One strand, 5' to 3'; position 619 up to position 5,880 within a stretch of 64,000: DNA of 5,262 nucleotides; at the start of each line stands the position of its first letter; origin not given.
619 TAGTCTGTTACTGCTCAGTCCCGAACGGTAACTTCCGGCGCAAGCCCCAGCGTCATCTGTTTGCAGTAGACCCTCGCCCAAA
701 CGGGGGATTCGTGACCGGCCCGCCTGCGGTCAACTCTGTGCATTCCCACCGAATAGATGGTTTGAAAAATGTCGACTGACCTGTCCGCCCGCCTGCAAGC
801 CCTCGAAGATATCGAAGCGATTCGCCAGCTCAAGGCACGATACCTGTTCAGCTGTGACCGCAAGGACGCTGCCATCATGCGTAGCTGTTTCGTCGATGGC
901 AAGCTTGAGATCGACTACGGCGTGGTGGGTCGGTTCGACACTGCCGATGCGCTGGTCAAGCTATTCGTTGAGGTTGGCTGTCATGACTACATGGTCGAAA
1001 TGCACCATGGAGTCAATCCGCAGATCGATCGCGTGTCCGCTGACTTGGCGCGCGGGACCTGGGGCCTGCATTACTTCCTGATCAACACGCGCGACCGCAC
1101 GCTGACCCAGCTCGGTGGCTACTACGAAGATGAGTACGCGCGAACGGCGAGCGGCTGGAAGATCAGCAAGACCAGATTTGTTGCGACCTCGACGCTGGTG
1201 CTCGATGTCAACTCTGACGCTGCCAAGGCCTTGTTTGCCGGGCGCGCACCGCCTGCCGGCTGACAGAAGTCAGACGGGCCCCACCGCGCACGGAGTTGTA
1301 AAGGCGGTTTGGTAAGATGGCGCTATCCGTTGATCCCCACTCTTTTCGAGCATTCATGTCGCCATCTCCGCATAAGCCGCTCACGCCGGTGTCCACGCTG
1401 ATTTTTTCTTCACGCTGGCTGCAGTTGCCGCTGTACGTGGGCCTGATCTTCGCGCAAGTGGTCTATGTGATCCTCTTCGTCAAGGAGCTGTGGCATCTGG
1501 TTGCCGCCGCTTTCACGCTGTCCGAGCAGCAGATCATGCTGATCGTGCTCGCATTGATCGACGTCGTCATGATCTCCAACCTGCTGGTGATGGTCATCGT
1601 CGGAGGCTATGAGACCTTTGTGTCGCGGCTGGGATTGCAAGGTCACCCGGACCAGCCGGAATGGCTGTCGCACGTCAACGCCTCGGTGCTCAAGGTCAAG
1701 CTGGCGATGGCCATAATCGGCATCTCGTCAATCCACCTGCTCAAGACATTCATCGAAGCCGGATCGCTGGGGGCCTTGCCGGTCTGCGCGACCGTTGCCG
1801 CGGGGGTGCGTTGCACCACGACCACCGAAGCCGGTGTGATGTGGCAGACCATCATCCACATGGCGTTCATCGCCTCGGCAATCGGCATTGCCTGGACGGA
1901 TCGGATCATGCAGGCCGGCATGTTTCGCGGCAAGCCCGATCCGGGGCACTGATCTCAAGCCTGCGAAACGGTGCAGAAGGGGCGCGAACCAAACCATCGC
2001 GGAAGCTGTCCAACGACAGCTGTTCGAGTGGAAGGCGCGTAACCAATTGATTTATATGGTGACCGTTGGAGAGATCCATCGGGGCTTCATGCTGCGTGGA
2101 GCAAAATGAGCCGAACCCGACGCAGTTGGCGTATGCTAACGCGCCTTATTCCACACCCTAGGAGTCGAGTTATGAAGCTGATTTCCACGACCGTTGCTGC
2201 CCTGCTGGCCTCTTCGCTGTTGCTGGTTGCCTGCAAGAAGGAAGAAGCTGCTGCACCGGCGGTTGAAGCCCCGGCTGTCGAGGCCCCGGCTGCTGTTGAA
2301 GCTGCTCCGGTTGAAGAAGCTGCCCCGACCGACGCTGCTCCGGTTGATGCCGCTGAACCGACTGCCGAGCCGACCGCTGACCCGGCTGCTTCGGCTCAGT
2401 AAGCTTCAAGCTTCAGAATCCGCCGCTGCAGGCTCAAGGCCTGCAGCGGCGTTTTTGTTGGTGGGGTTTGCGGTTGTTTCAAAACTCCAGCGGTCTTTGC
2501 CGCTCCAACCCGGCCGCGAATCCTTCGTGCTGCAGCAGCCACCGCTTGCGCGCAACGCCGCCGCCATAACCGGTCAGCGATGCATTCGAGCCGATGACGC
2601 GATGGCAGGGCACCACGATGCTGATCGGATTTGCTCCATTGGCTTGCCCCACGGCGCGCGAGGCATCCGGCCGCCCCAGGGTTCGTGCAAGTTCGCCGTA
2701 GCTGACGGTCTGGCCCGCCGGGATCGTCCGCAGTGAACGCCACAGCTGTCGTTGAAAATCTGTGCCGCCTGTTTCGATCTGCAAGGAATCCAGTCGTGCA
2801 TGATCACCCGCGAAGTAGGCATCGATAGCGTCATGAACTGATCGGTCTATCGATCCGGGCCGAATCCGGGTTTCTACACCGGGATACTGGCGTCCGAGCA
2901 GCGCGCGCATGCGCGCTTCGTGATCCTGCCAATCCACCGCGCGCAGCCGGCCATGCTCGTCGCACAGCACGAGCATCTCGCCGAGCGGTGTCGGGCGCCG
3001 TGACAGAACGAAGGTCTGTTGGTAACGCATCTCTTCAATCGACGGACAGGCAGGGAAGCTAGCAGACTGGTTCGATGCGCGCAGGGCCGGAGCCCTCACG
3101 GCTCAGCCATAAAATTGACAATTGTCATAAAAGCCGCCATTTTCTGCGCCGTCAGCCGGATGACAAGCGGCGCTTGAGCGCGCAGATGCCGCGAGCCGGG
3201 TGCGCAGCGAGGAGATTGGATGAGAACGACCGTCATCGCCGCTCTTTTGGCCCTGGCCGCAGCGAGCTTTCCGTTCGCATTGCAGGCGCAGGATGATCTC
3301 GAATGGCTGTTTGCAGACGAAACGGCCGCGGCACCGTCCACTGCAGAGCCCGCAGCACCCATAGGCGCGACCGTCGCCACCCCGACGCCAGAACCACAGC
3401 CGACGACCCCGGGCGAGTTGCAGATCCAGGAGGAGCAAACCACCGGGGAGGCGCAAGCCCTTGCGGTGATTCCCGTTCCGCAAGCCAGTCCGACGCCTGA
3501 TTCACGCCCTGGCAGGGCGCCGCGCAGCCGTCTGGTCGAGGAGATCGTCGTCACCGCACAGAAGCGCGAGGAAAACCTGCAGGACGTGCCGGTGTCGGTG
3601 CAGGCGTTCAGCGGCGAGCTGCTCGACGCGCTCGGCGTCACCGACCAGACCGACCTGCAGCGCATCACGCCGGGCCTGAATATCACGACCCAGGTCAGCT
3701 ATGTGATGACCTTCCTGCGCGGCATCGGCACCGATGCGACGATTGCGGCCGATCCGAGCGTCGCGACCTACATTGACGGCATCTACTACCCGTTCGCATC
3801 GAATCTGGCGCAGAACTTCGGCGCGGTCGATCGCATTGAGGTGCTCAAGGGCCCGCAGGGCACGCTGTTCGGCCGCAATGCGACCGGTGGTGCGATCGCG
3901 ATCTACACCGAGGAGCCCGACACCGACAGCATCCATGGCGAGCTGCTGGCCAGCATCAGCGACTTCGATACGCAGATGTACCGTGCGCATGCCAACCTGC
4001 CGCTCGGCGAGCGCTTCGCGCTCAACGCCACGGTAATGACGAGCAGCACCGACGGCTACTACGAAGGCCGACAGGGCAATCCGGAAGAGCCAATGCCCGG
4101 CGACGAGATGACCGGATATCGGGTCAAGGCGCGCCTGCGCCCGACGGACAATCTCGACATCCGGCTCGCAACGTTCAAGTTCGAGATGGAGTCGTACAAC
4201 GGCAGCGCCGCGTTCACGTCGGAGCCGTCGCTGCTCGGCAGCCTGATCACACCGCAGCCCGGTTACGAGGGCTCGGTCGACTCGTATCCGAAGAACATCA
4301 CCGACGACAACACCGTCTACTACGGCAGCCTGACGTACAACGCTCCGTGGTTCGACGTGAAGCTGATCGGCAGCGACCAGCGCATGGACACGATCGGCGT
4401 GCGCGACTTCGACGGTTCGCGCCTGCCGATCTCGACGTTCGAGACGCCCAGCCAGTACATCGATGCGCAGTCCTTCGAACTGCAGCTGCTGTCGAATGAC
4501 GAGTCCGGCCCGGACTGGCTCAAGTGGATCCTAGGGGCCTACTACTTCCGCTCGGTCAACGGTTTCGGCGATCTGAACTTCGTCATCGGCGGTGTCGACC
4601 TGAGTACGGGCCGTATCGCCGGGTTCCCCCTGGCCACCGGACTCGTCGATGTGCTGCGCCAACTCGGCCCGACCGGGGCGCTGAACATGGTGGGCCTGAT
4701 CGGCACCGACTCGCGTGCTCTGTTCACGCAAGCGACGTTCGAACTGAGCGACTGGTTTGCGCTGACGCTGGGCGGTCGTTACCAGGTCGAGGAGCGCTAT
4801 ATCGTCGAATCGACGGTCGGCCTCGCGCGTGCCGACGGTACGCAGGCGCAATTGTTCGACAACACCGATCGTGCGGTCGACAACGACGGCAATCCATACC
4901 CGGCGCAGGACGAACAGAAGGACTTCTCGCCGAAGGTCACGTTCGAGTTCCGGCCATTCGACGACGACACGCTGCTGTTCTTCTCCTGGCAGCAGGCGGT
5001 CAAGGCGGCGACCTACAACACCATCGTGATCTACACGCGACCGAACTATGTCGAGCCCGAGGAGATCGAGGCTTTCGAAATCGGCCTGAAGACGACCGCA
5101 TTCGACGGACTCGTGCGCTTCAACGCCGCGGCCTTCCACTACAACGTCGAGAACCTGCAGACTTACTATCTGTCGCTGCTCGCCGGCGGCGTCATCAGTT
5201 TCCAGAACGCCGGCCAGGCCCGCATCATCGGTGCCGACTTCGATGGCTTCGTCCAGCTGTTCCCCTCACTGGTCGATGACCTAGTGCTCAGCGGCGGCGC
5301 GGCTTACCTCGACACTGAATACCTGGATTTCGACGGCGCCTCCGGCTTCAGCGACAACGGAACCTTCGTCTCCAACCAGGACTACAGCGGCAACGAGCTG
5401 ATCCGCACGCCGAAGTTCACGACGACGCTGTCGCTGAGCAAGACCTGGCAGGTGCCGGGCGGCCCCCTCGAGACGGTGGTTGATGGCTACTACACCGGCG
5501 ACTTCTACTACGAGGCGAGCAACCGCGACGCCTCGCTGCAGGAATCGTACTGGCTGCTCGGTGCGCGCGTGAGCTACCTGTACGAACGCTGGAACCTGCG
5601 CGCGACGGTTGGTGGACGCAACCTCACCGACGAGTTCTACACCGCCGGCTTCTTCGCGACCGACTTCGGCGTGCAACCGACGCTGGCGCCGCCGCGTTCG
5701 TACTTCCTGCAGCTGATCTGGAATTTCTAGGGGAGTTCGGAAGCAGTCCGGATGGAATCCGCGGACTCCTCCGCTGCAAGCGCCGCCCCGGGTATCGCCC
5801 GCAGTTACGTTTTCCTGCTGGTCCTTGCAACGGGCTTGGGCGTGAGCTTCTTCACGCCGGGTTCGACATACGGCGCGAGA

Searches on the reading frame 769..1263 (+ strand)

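Call 33: search_protein_families(library=pfam, proteins=[window:769-1263:+])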
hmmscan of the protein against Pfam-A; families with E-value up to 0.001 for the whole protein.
window:769-1263:+ (164 aa): 1 family
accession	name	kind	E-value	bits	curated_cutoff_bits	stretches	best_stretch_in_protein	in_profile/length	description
PF13577.12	SnoaL_4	-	2.2e-23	83.1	24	1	10-136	1-126/126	SnoaL-like domain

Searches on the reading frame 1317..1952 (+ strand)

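Call 33: search_protein_families(library=pfam, proteins=[window:1317-1952:+])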
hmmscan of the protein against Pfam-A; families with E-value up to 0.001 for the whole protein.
window:1317-1952:+ (211 aa): 1 family
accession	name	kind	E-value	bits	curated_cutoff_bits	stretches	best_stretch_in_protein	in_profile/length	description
PF03350.21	UPF0114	-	5.7e-37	127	23.1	1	29-145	1-117/117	Uncharacterized protein family, UPF0114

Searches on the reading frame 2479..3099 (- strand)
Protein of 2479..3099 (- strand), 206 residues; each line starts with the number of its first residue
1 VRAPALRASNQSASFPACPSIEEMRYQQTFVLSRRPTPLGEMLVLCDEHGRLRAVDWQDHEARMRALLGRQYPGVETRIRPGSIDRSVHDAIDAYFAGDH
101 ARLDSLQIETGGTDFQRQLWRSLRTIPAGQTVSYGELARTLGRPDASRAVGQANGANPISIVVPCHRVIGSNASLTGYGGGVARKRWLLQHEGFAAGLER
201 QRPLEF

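Call 81: search_protein_families(library=pfam, proteins=[window:2479-3099:-])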
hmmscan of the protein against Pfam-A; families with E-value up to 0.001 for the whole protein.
window:2479-3099:- (206 aa): 2 families
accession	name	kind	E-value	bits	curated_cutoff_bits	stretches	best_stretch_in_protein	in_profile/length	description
PF01035.26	DNA_binding_1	-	7.8e-36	122.2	27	1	114-193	1-80/81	6-O-methylguanine DNA methyltransferase, DNA binding domain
PF02870.21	Methyltransf_1N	-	3.1e-05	24.8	21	1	37-108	8-69/71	6-O-methylguanine DNA methyltransferase, ribonuclease-like domain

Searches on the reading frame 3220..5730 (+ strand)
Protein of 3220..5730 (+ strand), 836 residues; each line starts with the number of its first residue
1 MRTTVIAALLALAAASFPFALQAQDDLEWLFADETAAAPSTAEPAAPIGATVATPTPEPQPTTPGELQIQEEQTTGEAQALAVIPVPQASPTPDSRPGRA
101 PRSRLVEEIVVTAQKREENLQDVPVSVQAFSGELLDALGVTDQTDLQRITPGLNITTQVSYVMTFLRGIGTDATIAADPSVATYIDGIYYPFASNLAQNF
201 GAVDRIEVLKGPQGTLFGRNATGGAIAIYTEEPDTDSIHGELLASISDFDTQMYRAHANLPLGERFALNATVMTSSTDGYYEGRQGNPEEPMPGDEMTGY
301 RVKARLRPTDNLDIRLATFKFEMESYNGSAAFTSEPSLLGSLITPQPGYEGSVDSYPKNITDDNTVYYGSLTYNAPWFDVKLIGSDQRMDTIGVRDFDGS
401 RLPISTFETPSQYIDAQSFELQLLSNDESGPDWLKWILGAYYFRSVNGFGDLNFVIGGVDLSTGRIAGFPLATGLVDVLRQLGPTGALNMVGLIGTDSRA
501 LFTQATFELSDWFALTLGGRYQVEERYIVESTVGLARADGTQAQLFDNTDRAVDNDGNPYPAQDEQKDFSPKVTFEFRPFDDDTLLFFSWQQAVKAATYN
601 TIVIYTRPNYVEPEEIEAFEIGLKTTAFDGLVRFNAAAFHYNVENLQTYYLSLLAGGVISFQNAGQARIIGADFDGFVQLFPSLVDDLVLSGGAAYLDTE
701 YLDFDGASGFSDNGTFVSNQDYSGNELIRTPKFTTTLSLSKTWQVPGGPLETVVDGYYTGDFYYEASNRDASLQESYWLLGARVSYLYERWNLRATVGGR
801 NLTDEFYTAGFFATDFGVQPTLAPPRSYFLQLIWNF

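Call 33: search_protein_families(library=pfam, proteins=[window:3220-5730:+])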
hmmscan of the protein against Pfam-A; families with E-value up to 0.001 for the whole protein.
window:3220-5730:+ (836 aa): 1 family
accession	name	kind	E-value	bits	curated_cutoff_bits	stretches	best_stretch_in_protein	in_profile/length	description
PF07715.20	Plug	-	2.5e-14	54.1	23.9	1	120-225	2-107/107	TonB-dependent Receptor Plug Domain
